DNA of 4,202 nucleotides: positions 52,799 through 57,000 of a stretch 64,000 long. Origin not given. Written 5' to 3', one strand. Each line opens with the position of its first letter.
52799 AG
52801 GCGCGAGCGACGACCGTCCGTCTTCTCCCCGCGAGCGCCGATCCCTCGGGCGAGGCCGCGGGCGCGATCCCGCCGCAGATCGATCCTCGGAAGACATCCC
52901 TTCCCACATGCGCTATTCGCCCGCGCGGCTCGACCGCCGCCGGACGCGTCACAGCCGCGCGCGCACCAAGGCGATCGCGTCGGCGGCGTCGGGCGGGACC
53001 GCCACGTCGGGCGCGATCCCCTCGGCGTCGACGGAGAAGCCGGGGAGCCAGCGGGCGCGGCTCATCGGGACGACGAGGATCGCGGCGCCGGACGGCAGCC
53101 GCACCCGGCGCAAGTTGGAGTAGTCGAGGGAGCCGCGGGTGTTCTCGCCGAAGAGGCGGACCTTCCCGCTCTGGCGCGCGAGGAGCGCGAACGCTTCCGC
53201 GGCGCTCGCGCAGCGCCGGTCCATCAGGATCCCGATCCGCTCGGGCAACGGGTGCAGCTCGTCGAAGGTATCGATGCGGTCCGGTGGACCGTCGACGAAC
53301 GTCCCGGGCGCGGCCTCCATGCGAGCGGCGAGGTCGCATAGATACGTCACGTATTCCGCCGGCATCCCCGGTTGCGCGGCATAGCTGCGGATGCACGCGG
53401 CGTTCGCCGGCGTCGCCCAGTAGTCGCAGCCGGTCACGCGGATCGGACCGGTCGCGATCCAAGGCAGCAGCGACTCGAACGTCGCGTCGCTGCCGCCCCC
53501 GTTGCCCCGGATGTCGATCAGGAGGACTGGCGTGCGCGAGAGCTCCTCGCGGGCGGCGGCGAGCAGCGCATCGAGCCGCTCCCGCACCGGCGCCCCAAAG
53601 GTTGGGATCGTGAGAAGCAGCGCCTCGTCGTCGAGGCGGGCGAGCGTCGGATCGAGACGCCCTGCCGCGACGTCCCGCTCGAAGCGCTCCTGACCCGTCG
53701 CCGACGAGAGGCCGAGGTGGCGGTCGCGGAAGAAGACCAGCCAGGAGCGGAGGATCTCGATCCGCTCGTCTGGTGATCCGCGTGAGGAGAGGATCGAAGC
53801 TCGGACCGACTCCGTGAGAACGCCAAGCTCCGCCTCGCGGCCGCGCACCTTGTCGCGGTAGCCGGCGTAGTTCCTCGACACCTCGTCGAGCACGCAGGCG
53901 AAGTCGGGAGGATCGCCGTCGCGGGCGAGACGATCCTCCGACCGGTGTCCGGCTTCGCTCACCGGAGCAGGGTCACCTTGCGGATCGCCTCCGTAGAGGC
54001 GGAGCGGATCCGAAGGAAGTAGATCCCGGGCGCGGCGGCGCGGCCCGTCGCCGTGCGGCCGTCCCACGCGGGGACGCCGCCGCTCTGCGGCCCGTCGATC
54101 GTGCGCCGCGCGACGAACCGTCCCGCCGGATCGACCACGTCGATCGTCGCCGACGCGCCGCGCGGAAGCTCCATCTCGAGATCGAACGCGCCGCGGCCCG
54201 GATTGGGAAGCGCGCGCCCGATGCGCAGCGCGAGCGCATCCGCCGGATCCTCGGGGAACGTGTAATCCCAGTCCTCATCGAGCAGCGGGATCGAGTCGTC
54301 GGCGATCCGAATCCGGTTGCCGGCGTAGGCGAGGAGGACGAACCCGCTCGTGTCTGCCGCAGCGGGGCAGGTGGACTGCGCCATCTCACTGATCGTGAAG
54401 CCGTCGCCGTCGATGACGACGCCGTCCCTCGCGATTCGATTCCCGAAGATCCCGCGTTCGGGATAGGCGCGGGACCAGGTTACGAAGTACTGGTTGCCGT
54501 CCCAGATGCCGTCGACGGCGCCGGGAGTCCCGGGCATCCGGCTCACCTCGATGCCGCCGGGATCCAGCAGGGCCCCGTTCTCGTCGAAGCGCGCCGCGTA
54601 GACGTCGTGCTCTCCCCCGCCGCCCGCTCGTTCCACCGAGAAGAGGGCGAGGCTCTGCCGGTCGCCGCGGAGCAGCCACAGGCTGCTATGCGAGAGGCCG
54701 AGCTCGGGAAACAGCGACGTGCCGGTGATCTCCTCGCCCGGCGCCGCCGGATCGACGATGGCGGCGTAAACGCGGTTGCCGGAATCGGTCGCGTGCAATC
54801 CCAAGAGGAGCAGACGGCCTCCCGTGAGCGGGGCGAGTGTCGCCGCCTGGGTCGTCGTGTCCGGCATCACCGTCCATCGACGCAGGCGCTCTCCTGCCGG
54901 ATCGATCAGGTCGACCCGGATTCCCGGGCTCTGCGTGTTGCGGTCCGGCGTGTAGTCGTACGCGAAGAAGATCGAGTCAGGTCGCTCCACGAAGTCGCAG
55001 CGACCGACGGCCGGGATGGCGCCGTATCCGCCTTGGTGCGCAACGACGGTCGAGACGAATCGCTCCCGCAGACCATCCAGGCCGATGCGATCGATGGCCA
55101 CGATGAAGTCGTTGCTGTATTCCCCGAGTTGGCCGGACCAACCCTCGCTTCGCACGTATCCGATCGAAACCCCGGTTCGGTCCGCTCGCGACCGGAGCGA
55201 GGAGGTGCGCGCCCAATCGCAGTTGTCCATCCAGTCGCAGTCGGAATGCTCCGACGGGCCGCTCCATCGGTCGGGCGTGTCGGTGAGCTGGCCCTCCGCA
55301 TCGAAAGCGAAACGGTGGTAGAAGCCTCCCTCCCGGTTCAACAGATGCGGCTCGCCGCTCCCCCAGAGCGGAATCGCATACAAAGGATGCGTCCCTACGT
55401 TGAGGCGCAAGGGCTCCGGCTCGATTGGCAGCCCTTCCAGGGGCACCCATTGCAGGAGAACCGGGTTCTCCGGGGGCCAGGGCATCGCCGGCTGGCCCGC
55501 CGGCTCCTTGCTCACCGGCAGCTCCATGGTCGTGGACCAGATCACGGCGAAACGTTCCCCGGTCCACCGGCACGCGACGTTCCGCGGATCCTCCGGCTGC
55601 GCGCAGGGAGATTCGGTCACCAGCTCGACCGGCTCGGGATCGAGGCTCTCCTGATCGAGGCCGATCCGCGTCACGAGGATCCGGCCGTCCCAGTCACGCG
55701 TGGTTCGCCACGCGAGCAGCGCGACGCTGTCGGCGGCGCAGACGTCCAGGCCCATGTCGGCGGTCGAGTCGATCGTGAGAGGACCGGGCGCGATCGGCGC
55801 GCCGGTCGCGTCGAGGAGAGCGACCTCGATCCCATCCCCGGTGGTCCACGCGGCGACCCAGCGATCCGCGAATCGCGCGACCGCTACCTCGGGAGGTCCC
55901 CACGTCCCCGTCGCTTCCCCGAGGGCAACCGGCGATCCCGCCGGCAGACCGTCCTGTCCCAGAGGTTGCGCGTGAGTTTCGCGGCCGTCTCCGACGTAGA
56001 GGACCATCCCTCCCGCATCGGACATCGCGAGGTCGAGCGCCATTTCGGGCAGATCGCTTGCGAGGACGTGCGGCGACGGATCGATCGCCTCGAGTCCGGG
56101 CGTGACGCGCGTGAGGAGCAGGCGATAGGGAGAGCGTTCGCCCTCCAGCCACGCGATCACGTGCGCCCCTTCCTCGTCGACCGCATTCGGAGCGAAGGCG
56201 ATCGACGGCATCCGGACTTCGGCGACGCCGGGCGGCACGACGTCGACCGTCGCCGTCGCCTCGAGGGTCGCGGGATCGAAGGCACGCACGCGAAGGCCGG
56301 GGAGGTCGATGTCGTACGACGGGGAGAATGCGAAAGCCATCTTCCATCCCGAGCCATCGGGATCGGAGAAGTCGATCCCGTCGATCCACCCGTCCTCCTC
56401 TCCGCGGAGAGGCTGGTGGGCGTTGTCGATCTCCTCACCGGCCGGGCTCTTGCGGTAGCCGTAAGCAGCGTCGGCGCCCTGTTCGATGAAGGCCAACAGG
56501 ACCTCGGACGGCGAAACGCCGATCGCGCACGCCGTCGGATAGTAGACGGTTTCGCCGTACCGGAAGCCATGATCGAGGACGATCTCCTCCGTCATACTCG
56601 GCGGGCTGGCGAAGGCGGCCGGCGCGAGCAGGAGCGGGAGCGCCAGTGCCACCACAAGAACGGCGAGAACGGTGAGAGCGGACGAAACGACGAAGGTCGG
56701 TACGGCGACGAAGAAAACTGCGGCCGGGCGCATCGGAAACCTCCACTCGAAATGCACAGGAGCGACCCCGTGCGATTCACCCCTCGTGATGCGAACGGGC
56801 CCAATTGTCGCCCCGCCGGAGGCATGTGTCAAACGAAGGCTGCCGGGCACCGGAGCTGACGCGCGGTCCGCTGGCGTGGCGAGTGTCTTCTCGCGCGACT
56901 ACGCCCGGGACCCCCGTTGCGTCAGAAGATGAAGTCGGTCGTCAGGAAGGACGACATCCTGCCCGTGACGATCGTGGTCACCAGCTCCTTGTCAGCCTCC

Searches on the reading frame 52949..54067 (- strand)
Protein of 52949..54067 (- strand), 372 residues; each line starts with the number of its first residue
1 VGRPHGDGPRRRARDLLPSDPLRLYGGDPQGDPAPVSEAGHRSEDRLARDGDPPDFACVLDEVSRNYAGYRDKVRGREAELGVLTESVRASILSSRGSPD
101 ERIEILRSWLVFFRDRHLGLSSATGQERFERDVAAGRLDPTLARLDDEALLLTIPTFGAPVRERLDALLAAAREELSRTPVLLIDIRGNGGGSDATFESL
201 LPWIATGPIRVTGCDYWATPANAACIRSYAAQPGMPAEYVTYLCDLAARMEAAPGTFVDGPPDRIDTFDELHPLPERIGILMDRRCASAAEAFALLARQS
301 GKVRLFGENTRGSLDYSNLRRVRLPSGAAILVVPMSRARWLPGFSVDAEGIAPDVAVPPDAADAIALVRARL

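Call 12: search_protein_families(library=pfam, proteins=[window:52949-54067:-])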
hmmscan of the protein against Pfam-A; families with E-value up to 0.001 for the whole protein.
window:52949-54067:- (372 aa): 1 family
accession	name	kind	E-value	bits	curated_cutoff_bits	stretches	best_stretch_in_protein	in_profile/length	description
PF03572.23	Peptidase_S41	-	2.6e-13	50.4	24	1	151-357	4-165/165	Peptidase family S41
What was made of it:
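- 52949..53962 (-): S41-family peptidase gene (337 aa, NCBI MFB3909503.1), convergent with the OEP gene. Its mRNA would run into arm 2. Pfam Peptidase_S41 (call 12).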

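Call 13: find_encoding_contigs(protein=window:52949-54067:-, flank=10000, max_places=6)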
Protein window:52949-54067:- (372 aa): no gene with exactly this product is on record in the collection.

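Call 20: find_homologous_proteins(query=window:52949-54067:-, max_evalue=1e-20)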
Query window:52949-54067:- (372 aa): 15 proteins with E <= 1e-20 among 8000 candidates.
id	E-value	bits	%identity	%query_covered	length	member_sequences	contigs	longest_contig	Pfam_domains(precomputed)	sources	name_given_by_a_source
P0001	1.4e-217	740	100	91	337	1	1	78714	PF03572.24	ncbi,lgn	ncbi:MAG: S41 family peptidase [Candidatus Eisenbacteria bacterium]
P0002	2.5e-55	206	41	82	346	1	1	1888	PF03572.24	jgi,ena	-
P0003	3.1e-53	199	41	85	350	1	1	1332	PF03572.24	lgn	-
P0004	5.1e-51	192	36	81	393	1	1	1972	PF03572.24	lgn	-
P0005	7.8e-51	192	37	81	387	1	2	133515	PF03572.24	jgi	jgi:hypothetical protein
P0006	6.7e-39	152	40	61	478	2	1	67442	PF03572.24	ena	-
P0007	3.6e-38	150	40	61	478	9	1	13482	PF03572.24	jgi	jgi:hypothetical protein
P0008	7.8e-37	146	34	80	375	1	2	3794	PF03572.24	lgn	-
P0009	1.5e-35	141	39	68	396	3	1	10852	PF03572.24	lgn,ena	-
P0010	4.7e-34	136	37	69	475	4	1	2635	PF03572.24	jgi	jgi:hypothetical protein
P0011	7.1e-29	119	35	82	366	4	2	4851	PF03572.24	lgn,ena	-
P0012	1.6e-27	115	33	82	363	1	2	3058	PF03572.24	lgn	-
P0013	1.0e-25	109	30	84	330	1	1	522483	PF03572.24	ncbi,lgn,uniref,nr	ncbi:hypothetical protein KEM09_00345 [Carboxylicivirga mesophila]|uniref:Tail specific protease dom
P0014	4.2e-22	97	33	63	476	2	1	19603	PF03572.24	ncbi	-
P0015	5.5e-22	97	33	63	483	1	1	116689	PF03572.24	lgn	-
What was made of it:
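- Tried and rejected: The nearest S41 relative is only 41% identical (call 20).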

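Call 21: find_encoding_contigs(protein=P0001, flank=10000, max_places=6)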
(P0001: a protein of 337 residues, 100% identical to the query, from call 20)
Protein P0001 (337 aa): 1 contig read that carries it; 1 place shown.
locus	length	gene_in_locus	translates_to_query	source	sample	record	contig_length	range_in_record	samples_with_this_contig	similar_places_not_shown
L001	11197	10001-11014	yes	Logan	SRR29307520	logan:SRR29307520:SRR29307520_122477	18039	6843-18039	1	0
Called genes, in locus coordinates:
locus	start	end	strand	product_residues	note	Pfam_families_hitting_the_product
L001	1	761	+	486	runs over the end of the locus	-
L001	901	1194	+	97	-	PF01909:NTP_transf_2, PF18765:Polbeta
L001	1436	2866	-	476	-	-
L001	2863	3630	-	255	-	PF00005:ABC_tran, PF13304:AAA_21 (faint)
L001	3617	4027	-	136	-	PF00392:GntR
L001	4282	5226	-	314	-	-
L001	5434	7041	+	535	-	PF00171:Aldedh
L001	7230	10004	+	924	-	PF13860:FlgD_ig (weak)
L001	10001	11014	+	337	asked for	PF03572:Peptidase_S41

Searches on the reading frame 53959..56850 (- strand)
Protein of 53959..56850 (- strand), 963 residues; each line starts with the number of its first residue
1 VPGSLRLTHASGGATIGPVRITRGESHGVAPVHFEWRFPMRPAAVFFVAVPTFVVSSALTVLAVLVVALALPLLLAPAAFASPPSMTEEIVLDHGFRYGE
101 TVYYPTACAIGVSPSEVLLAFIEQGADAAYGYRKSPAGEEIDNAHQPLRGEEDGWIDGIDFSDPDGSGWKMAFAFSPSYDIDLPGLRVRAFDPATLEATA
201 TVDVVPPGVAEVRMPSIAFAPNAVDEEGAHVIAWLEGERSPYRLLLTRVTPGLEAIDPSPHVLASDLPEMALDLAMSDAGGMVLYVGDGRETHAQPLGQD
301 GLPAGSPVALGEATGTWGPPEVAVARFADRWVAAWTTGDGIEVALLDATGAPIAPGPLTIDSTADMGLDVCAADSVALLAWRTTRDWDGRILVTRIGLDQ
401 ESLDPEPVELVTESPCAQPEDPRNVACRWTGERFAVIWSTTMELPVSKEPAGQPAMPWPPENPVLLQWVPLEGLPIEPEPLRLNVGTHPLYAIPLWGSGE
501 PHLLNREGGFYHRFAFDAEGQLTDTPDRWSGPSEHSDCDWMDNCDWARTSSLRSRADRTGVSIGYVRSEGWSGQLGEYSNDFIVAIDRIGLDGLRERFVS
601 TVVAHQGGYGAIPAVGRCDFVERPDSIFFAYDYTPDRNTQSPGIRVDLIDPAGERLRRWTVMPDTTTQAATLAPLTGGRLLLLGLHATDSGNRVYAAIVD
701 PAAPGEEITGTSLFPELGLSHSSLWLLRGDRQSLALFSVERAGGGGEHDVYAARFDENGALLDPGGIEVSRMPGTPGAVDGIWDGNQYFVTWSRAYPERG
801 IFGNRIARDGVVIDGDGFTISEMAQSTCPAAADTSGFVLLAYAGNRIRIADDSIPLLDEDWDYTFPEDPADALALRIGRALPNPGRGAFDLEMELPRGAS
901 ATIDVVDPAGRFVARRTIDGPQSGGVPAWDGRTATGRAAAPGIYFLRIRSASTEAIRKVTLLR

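Call 12: search_protein_families(library=pfam, proteins=[window:53959-56850:-])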
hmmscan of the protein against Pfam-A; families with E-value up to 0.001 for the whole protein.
window:53959-56850:- (963 aa): 1 family
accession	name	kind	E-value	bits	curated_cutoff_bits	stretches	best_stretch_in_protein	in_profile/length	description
PF13860.13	FlgD_ig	-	4.1e-06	27.1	27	1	887-952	10-77/79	FlgD Ig-like domain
